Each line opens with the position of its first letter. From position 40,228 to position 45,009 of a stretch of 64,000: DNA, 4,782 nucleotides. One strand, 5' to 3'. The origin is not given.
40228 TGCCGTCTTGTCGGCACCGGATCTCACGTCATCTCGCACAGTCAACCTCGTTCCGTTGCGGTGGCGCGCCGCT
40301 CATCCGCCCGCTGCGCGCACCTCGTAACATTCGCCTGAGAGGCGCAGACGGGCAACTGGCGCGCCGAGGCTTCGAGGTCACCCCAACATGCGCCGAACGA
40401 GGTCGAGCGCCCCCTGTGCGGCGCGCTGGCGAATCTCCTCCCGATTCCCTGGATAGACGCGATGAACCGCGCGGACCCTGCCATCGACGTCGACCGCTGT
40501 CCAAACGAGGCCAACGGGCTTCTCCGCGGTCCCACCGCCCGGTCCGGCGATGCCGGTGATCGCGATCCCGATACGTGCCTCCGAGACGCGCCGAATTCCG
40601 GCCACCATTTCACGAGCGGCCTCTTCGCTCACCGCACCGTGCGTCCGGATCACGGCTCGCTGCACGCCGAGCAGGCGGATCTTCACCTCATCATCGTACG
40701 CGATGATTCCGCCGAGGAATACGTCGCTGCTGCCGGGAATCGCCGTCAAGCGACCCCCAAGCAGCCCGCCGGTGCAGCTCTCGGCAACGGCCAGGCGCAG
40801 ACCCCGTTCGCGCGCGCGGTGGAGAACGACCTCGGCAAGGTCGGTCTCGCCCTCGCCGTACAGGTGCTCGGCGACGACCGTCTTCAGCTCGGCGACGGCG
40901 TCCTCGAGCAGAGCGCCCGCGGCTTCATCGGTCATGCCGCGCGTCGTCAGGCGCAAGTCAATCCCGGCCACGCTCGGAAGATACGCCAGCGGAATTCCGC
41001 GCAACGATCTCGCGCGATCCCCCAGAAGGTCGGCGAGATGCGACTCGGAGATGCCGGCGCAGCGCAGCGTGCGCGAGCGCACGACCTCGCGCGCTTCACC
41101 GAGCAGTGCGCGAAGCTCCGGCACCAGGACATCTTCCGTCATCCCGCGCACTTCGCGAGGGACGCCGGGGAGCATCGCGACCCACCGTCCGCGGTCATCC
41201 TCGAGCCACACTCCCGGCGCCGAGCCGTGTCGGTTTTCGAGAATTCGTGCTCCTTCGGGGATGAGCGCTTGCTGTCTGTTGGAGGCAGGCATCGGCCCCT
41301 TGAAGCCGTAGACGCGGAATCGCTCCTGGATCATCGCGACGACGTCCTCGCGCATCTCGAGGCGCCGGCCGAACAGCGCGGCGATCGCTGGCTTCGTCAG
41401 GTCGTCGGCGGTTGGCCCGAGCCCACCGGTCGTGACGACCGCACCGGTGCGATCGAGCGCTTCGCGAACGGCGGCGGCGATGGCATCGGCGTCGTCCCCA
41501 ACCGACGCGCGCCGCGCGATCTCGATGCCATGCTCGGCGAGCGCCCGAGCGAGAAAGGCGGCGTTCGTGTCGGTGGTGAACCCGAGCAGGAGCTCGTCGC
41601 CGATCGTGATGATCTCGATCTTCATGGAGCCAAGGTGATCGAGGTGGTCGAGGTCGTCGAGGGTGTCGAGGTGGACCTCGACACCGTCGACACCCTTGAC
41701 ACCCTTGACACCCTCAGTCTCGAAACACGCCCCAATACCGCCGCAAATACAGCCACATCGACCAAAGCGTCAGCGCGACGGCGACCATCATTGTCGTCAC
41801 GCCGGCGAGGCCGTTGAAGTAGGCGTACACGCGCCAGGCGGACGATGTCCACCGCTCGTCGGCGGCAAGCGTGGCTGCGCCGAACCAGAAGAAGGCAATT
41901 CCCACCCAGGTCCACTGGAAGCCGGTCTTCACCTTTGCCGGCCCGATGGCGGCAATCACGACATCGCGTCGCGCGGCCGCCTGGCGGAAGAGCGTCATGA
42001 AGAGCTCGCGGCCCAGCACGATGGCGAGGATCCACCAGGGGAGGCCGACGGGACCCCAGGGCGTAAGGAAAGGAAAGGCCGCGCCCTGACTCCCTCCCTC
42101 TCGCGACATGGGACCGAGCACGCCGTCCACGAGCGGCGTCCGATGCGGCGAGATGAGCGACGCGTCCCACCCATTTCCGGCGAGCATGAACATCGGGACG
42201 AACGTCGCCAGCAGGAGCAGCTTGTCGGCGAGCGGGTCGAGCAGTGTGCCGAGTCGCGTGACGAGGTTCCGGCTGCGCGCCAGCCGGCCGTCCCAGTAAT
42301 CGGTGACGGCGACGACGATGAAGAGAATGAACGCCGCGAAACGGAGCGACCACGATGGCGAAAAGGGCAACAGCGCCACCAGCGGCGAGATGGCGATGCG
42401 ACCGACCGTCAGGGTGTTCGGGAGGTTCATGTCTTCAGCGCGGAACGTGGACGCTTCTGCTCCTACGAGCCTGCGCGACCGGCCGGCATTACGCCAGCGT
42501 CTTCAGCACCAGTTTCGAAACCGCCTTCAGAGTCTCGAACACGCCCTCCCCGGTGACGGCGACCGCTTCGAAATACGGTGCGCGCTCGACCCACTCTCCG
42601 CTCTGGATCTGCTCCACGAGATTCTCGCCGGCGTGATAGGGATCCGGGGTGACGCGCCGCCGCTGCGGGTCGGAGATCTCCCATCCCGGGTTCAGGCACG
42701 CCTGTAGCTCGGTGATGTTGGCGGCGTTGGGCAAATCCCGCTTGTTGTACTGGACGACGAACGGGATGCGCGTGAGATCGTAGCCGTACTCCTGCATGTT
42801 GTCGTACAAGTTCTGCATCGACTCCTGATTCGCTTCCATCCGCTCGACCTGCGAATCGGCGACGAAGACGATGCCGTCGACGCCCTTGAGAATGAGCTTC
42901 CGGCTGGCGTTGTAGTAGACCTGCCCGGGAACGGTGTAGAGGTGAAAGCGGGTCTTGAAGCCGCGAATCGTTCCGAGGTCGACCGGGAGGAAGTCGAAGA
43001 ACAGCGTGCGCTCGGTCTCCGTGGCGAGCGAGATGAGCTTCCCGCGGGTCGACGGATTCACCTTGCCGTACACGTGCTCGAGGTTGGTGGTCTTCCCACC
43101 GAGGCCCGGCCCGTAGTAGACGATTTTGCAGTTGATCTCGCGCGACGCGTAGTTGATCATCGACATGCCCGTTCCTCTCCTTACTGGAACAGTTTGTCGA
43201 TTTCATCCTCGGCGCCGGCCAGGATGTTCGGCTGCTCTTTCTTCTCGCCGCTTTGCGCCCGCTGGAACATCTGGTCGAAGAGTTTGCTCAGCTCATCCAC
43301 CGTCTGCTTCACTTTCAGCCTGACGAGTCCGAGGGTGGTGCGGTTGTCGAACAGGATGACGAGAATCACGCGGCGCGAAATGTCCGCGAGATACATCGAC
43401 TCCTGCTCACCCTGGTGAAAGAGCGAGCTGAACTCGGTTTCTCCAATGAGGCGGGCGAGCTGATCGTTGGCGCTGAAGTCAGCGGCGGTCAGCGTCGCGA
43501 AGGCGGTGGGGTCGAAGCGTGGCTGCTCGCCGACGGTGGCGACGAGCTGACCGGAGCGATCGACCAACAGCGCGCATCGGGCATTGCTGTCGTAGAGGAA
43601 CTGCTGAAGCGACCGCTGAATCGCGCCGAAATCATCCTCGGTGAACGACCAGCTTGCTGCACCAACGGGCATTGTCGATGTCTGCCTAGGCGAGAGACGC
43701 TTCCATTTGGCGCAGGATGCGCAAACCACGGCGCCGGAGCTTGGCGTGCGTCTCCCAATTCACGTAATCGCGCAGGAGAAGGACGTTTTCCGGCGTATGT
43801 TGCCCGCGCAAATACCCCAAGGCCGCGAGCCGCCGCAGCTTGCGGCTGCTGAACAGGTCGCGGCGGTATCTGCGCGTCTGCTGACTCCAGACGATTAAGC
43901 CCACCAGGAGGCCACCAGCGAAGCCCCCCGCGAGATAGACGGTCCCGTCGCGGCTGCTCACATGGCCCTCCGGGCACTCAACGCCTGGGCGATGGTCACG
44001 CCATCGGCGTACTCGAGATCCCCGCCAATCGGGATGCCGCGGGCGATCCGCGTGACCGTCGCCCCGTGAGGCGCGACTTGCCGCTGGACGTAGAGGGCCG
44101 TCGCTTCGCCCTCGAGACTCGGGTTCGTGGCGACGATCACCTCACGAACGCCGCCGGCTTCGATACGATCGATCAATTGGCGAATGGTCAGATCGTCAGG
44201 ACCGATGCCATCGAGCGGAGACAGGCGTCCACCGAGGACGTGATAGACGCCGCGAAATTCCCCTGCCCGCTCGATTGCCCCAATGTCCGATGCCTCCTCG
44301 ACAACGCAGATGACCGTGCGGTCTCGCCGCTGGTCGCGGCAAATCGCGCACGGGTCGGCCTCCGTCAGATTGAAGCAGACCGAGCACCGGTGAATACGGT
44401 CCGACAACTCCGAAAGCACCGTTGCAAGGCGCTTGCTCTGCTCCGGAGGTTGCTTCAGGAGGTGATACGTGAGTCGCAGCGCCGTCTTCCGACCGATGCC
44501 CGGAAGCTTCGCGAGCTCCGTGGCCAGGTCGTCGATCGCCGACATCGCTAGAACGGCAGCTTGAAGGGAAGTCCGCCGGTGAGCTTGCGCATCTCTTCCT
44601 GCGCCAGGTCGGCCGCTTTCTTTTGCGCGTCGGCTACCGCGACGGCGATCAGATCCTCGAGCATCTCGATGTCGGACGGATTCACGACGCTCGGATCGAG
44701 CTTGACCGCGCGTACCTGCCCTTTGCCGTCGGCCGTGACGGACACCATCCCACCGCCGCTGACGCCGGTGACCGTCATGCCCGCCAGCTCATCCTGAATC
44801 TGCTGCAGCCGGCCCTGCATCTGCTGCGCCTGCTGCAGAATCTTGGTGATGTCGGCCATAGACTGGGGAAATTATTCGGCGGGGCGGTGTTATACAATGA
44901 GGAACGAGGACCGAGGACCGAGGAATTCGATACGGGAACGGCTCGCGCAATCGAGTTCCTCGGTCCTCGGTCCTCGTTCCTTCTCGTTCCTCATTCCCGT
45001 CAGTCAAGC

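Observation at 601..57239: Family of gene-3'-end palindromes whose arms are tandem 7- or 9-nt repeats (8 loci in 64 kb)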

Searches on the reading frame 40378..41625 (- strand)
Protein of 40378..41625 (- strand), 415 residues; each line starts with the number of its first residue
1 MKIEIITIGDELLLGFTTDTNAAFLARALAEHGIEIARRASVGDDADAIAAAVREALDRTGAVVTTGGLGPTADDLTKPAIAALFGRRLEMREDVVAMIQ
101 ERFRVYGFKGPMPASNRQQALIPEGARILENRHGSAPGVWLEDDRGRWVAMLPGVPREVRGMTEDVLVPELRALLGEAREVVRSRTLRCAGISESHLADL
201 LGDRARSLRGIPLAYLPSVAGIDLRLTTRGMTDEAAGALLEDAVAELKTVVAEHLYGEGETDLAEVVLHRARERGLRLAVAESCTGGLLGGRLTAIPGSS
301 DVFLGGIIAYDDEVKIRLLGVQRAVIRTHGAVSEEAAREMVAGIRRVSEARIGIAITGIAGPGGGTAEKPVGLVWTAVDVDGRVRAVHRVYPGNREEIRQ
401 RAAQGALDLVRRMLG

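Call 15: search_protein_families(library=pfam, proteins=[window:40378-41625:-])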
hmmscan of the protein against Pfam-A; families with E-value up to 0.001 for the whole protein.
window:40378-41625:- (415 aa): 3 families
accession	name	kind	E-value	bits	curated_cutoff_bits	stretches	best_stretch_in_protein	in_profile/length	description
PF02464.23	CinA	-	8e-57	191.7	23.5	1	261-414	2-155/155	Competence-damaged protein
PF00994.29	MoCF_biosynth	-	1.2e-37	129.3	26.6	1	4-172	1-143/144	Probable molybdopterin binding domain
PF18146.6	CinA_KH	-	2.2e-15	56.9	27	1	184-257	1-73/73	Damage-inducible protein CinA KH domain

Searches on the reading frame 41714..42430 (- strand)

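Call 15: search_protein_families(library=pfam, proteins=[window:41714-42430:-])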
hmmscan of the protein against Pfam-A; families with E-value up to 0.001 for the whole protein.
window:41714-42430:- (238 aa): 1 family
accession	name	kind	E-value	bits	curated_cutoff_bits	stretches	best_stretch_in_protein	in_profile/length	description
PF01066.26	CDP-OH_P_transf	-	7.5e-29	101.5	22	2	1-84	1-82/152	CDP-alcohol phosphatidyltransferase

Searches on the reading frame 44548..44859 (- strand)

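Call 15: search_protein_families(library=pfam, proteins=[window:44548-44859:-])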
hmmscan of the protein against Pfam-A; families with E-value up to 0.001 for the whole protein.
window:44548-44859:- (103 aa): 1 family
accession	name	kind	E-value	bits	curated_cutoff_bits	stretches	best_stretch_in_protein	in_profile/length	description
PF02575.21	YbaB_DNA_bd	-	1.4e-34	118.5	25.5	1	8-97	1-90/91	YbaB/EbfC DNA-binding family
